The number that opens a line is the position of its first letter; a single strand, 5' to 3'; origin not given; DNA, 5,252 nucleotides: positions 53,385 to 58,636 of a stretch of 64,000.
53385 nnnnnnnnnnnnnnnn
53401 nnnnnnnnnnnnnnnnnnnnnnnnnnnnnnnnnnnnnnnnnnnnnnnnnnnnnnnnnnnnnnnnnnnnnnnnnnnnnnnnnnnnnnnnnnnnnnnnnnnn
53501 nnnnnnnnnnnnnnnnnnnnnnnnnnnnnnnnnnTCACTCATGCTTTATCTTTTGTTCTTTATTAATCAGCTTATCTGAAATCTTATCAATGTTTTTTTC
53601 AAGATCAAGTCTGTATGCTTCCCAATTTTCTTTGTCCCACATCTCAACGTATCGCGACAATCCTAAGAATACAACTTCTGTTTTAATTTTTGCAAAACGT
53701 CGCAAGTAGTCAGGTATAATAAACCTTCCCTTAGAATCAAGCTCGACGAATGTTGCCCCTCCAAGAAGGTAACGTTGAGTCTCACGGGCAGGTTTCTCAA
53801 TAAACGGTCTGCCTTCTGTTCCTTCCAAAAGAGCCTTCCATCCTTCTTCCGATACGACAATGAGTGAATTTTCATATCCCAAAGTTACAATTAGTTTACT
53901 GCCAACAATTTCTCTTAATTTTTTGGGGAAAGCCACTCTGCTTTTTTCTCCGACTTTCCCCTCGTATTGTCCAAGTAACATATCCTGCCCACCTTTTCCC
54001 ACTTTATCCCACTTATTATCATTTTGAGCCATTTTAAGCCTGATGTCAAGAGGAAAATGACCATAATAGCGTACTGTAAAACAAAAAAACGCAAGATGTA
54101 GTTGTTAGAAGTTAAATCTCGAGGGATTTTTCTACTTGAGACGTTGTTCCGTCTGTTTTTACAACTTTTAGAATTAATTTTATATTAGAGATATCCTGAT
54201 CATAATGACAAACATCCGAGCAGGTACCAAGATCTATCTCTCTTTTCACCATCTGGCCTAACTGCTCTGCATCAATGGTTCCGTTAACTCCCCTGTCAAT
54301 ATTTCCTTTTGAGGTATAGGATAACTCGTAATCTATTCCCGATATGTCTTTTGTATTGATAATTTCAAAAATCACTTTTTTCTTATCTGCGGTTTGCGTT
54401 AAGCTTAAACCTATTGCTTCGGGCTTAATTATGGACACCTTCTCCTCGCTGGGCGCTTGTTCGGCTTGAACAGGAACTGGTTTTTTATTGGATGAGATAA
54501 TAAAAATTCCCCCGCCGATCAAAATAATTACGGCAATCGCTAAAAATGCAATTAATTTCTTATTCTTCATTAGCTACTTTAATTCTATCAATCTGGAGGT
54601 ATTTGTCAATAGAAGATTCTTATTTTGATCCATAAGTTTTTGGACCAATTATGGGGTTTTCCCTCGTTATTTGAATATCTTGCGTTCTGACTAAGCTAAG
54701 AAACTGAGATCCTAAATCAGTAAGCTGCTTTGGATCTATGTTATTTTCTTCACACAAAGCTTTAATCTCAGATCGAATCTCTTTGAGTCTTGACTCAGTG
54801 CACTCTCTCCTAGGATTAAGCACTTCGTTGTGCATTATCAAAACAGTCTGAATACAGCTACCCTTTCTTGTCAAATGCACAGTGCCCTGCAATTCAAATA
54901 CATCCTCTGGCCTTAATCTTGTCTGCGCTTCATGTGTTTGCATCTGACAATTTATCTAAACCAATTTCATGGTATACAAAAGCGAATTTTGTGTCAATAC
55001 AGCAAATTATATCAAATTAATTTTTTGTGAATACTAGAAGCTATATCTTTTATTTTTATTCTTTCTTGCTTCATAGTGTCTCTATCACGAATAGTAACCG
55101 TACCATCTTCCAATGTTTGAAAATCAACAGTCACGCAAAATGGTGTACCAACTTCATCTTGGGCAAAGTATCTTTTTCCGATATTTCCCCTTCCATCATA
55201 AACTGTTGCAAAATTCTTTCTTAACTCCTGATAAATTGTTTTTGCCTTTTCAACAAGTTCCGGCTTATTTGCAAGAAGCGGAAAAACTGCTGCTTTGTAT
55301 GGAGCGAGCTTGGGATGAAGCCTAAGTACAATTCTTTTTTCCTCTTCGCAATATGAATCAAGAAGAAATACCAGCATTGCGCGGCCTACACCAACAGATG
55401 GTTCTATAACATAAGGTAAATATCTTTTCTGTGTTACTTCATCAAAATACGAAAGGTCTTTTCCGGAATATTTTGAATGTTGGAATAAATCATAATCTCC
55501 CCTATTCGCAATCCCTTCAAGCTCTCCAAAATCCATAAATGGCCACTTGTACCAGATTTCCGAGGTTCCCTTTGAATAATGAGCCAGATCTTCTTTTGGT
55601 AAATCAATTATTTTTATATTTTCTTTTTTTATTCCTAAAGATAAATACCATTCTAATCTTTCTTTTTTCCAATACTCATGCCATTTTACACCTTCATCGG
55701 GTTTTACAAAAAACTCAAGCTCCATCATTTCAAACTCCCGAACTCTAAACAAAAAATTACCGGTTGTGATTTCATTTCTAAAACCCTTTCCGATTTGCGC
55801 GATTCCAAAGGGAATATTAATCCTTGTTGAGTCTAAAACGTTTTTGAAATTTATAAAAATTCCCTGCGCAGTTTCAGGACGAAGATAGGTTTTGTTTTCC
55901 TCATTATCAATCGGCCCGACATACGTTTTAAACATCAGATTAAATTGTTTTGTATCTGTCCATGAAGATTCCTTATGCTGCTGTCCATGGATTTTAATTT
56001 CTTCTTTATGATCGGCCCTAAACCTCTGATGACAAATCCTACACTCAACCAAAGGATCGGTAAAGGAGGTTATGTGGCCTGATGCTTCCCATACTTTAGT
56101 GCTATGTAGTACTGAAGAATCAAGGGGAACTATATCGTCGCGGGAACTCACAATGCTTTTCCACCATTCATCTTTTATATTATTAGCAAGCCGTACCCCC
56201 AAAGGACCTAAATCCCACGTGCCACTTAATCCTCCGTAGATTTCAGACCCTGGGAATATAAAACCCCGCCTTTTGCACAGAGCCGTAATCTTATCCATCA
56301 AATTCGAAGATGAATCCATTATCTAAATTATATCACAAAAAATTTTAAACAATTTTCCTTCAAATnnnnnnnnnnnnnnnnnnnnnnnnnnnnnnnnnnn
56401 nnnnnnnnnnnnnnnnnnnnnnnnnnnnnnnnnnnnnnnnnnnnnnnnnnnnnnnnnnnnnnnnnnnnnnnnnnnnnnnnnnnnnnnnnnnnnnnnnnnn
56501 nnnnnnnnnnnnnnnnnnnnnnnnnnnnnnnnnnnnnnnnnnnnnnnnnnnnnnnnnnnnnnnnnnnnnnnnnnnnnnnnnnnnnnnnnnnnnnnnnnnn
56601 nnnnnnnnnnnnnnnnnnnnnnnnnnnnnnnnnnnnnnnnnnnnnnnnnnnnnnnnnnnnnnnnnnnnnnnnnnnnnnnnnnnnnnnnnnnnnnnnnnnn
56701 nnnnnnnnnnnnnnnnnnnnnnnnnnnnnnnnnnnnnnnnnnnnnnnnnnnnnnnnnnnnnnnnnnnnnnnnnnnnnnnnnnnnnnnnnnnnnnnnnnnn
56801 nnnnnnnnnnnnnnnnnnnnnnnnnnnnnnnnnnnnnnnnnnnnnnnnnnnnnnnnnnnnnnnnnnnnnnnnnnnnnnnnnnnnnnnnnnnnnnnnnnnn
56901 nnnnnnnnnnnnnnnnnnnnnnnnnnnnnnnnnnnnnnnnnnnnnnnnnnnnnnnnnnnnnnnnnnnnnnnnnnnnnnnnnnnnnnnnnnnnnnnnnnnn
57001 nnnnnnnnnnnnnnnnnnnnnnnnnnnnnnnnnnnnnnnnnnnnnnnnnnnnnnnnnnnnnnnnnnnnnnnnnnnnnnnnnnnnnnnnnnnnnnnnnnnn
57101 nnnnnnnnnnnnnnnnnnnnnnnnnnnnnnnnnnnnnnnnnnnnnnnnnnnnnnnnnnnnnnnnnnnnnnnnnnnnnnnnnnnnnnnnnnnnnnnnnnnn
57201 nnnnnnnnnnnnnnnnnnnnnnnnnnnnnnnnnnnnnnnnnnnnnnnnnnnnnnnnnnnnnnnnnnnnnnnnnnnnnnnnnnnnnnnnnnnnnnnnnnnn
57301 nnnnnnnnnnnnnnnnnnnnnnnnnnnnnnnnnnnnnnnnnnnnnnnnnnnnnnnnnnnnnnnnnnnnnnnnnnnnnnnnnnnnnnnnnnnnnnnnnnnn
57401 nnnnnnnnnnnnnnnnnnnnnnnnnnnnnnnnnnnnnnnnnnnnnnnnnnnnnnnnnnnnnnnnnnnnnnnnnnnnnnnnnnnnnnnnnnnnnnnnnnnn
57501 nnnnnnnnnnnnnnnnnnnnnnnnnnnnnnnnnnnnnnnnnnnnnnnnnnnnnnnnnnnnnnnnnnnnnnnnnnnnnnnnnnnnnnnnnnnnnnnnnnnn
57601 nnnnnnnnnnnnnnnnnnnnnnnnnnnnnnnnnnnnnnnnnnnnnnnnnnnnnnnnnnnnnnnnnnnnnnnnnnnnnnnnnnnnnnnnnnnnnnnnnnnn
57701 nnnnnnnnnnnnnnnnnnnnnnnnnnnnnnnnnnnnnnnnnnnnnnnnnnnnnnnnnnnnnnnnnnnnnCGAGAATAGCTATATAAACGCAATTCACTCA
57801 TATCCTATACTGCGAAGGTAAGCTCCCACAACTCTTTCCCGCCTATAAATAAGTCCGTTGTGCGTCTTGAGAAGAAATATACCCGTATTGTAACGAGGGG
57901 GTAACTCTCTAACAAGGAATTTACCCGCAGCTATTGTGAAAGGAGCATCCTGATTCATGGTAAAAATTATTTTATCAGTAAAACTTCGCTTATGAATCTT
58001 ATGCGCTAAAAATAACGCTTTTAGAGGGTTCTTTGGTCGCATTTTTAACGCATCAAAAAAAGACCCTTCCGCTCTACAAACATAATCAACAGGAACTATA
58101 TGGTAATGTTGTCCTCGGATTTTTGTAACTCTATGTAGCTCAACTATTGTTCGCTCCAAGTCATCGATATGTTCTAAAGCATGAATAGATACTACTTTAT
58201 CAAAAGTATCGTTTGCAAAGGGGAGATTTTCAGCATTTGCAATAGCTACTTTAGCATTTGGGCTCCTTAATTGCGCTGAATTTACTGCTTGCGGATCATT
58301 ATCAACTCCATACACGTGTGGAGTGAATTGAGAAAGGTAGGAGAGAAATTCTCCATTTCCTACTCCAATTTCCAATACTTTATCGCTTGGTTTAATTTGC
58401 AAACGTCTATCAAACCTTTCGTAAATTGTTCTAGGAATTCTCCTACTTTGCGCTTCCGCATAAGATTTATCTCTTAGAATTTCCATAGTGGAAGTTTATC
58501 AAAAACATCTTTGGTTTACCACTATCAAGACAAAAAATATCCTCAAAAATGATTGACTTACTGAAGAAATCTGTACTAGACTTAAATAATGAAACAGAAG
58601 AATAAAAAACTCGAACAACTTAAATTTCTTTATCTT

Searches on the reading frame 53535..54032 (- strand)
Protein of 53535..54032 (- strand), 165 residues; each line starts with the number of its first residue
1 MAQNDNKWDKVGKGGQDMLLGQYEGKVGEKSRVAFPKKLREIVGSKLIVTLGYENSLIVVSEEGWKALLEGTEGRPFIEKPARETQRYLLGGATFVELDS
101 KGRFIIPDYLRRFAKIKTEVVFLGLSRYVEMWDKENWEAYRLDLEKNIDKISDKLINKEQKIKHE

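Call 12: search_protein_families(library=pfam, proteins=[window:53535-54032:-], max_evalue=0.00001)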
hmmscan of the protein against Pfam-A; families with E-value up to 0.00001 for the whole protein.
window:53535-54032:- (165 aa): 1 family
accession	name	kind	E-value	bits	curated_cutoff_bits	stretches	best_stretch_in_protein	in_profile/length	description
PF02381.23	MraZ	-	8.4e-26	90.2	23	2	89-148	1-61/72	MraZ protein, putative antitoxin-like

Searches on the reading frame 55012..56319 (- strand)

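Call 12: search_protein_families(library=pfam, proteins=[window:55012-56319:-], max_evalue=0.00001)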
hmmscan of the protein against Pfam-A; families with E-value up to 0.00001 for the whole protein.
window:55012-56319:- (435 aa): 2 families
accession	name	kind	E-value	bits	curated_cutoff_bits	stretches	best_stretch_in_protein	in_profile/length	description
PF03129.25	HGTP_anticodon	-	2.3e-21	76.2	21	1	342-432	1-93/94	Anticodon binding domain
PF00587.30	tRNA-synt_2b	-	2.6e-13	50.9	29.3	1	138-319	5-176/179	tRNA synthetase class II core domain (G, H, P, S and T)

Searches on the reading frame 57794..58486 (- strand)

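Call 13: search_protein_families(library=pfam, proteins=[window:57794-58486:-], max_evalue=0.00001)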
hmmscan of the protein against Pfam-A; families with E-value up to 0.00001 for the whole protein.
window:57794-58486:- (230 aa): 6 families
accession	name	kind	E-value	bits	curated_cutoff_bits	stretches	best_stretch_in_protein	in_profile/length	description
PF08241.18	Methyltransf_11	-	1.3e-20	74.2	21.2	1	38-126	1-92/95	Methyltransferase domain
PF13649.12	Methyltransf_25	-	8.6e-17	62.1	27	1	37-125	1-97/97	Methyltransferase domain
PF13489.12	Methyltransf_23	-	6.8e-14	52.4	27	1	19-131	7-118/164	Methyltransferase domain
PF13847.12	Methyltransf_31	-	1e-12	48.4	27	1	32-126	2-106/145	Methyltransferase domain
PF08242.18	Methyltransf_12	-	6.4e-10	40.1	30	1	38-125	1-96/98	Methyltransferase domain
PF02353.26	CMAS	-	4.5e-06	26.6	27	1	7-108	41-141/273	Mycolic acid cyclopropane synthetase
